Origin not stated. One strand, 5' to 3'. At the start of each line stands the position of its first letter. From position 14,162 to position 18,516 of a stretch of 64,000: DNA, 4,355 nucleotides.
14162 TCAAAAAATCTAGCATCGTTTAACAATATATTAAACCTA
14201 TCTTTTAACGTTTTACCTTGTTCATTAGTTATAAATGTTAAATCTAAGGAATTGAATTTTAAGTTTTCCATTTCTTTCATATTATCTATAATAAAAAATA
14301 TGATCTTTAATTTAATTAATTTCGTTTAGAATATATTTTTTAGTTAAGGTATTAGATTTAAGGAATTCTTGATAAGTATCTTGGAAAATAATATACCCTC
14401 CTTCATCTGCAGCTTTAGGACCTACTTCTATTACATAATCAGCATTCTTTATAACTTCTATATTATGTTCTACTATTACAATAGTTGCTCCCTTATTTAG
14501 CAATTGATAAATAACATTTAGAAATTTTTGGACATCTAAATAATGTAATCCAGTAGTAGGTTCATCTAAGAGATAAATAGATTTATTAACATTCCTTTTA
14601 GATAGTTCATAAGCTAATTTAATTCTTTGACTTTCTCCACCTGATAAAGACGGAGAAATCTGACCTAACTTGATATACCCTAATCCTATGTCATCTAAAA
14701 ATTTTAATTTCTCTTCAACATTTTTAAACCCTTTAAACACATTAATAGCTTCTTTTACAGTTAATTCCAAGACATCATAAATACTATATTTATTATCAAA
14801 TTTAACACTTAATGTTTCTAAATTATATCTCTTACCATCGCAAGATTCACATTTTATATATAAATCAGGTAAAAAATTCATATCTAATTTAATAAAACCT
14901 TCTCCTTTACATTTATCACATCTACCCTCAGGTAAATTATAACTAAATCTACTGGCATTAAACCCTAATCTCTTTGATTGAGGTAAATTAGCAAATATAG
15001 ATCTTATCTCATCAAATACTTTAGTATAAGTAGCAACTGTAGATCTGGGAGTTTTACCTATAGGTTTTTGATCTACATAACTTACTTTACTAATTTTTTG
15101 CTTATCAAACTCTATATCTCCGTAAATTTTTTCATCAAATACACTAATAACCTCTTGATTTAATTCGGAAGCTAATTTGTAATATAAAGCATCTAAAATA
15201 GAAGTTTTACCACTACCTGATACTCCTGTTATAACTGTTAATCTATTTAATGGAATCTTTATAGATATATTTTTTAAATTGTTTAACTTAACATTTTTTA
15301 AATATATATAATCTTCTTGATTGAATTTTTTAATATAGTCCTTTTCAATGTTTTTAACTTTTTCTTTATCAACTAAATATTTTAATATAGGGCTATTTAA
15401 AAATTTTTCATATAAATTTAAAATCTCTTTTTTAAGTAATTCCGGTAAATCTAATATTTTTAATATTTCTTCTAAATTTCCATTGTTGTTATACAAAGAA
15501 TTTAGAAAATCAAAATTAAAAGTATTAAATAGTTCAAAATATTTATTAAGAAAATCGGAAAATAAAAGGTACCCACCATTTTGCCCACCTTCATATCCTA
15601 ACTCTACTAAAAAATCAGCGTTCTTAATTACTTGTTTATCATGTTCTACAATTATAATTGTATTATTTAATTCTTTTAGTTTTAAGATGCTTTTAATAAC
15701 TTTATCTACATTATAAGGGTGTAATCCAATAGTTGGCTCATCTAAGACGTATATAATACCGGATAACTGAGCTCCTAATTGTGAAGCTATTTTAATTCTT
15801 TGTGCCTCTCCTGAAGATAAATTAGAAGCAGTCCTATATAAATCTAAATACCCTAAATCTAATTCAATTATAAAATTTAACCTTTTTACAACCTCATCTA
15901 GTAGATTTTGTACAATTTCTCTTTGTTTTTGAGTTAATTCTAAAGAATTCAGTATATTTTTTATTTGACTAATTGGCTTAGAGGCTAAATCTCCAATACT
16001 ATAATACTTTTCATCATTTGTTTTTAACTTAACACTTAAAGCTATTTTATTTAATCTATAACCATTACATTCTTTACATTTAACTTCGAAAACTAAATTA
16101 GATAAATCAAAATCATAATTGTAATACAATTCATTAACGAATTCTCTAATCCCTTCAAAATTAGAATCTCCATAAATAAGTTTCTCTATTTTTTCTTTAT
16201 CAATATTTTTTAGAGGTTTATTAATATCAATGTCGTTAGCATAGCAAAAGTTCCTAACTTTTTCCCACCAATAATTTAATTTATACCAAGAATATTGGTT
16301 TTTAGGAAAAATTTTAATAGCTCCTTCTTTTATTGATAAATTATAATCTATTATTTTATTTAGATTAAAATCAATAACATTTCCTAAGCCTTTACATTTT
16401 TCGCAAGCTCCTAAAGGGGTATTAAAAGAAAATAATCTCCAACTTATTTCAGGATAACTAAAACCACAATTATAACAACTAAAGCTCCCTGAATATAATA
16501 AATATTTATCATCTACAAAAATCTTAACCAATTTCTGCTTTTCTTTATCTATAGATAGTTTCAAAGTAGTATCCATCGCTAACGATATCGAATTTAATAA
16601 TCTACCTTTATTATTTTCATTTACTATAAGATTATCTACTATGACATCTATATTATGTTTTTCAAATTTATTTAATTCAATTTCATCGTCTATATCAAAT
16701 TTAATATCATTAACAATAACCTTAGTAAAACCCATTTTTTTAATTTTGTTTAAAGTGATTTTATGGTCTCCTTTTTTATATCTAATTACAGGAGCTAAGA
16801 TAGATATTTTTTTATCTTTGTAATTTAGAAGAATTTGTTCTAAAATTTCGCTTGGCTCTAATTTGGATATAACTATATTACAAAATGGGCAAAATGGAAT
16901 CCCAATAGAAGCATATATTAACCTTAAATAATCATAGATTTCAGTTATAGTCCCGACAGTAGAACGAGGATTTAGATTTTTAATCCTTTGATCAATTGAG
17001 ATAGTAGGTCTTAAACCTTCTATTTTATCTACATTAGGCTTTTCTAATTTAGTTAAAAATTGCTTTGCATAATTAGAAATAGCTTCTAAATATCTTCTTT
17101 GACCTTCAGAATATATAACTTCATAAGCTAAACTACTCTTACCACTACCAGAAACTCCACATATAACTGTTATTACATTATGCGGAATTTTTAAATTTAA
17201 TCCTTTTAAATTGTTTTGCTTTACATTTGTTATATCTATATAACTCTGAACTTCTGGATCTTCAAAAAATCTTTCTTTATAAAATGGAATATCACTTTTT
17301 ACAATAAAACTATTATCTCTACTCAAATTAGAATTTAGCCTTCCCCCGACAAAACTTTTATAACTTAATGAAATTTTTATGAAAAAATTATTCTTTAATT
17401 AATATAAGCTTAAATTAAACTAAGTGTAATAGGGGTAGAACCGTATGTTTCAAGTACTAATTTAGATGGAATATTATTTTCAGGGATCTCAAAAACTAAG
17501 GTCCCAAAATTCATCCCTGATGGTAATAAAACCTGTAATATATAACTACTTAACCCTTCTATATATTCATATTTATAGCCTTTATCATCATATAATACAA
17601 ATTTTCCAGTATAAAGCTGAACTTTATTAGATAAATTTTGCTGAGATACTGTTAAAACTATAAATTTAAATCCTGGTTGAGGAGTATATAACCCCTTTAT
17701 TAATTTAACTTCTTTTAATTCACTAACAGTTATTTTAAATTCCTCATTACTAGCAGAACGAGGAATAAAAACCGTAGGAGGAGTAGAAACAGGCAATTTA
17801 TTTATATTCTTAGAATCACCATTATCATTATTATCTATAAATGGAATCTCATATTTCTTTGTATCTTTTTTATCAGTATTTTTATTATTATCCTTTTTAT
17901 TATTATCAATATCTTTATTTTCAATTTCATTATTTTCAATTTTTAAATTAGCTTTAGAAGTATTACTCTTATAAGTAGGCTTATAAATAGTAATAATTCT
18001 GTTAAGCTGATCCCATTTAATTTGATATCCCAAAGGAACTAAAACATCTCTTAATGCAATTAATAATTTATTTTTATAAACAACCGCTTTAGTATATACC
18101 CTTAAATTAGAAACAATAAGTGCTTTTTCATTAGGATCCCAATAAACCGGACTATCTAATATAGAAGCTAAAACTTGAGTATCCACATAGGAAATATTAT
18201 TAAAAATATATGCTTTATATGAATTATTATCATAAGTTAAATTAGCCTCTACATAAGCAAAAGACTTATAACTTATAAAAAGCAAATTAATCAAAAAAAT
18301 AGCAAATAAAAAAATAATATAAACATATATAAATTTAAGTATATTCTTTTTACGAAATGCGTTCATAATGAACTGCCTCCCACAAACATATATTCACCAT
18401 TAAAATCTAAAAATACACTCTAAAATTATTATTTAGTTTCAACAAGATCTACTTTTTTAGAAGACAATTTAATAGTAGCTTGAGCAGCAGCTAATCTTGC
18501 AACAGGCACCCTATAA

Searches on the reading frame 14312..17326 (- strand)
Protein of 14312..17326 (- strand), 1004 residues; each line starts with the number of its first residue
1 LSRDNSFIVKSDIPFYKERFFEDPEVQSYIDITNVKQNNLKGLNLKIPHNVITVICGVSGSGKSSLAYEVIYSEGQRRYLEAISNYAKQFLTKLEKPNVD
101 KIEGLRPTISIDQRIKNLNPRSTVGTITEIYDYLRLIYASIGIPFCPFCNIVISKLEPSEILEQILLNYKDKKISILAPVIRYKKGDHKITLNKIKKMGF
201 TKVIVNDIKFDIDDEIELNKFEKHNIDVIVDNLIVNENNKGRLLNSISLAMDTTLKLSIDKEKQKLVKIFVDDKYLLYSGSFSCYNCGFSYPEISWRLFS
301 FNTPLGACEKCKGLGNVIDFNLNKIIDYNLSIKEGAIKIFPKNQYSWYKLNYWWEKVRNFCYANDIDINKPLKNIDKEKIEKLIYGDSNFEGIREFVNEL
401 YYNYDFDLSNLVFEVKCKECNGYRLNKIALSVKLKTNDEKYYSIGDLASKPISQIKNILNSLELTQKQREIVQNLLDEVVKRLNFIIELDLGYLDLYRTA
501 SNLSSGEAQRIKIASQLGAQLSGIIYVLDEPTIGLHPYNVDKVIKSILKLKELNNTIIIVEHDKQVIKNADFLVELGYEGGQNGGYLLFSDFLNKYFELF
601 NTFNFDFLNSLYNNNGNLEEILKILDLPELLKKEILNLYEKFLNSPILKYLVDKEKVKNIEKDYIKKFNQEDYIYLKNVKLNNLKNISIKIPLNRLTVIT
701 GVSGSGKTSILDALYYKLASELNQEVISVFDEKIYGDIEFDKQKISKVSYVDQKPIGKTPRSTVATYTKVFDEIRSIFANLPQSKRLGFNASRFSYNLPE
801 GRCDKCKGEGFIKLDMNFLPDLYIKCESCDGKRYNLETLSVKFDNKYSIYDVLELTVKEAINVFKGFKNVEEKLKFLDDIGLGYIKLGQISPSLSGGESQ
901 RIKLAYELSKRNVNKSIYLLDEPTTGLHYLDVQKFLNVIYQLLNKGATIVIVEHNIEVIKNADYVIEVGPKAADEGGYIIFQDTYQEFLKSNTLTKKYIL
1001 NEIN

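Call 32: search_protein_families(library=pfam, proteins=[window:14312-17326:-], max_evalue=0.01)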
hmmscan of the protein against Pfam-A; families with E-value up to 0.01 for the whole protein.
window:14312-17326:- (1004 aa): 24 families
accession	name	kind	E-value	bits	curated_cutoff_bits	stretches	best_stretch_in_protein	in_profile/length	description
PF17760.6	UvrA_inter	-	2.4e-24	85.8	23.3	1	159-254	4-99/109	UvrA interaction domain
PF00005.33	ABC_tran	-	7e-22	78.9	25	2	684-925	1-137/137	ABC transporter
PF02463.25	SMC_N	-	4.3e-18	66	40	2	675-969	1-212/220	RecF/RecN/SMC N terminal domain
PF13304.12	AAA_21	-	8e-16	59.4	27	2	439-559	177-295/304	AAA domain, putative AbiEii toxin, Type IV TA system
PF13555.12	AAA_29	-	7.2e-09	35.7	27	1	688-718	16-46/61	P-loop containing region of AAA domain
PF17755.6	UvrA_DNA-bind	-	2.1e-08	34.9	23.2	1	324-389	4-65/110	UvrA DNA-binding domain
PF20720.3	nSTAND3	-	1.4e-07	31.8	27.2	1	693-731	16-52/155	Novel STAND NTPase 3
PF03193.22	RsgA_GTPase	-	1.2e-06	28.9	30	0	655-721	69-133/174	RsgA GTPase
PF06745.19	ATPase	-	2.5e-05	24.2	26.6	0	691-729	16-54/231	KaiC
PF13401.12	AAA_22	-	2.6e-05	25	27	0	695-727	6-37/130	AAA domain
PF13238.12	AAA_18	-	2.7e-05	25.1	29.4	0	698-732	2-34/128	AAA domain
PF00684.25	DnaJ_CXXCXGXG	-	4.7e-05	24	32.7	0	802-833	17-51/65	DnaJ central domain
PF13191.12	AAA_16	-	4.9e-05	24.3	32.6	0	695-721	25-51/167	AAA ATPase domain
PF20703.3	nSTAND1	-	5.3e-05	23.5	27.1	0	694-713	33-52/379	Novel STAND NTPase 1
PF13173.12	AAA_14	-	0.00016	22.1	27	0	694-776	2-73/129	AAA domain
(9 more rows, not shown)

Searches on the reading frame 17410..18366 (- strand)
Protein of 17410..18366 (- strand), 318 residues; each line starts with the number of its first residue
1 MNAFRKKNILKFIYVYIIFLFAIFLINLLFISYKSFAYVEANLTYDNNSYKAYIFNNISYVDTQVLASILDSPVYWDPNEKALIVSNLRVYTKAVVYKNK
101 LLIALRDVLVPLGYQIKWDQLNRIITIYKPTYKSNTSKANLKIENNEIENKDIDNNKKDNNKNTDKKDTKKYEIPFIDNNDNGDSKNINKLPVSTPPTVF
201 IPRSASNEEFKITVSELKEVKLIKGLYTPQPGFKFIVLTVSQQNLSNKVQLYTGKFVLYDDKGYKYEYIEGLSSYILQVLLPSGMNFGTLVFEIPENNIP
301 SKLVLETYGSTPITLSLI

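Call 30: search_protein_families(library=pfam, proteins=[window:17410-18366:-], max_evalue=0.00001)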
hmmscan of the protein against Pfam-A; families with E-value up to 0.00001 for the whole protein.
window:17410-18366:- (318 aa): 1 family
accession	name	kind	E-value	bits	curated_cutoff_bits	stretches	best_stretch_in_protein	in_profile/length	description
PF07833.16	Cu_amine_oxidN1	-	3.7e-08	33.7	24.2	0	91-149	10-63/108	Copper amine oxidase N-terminal domain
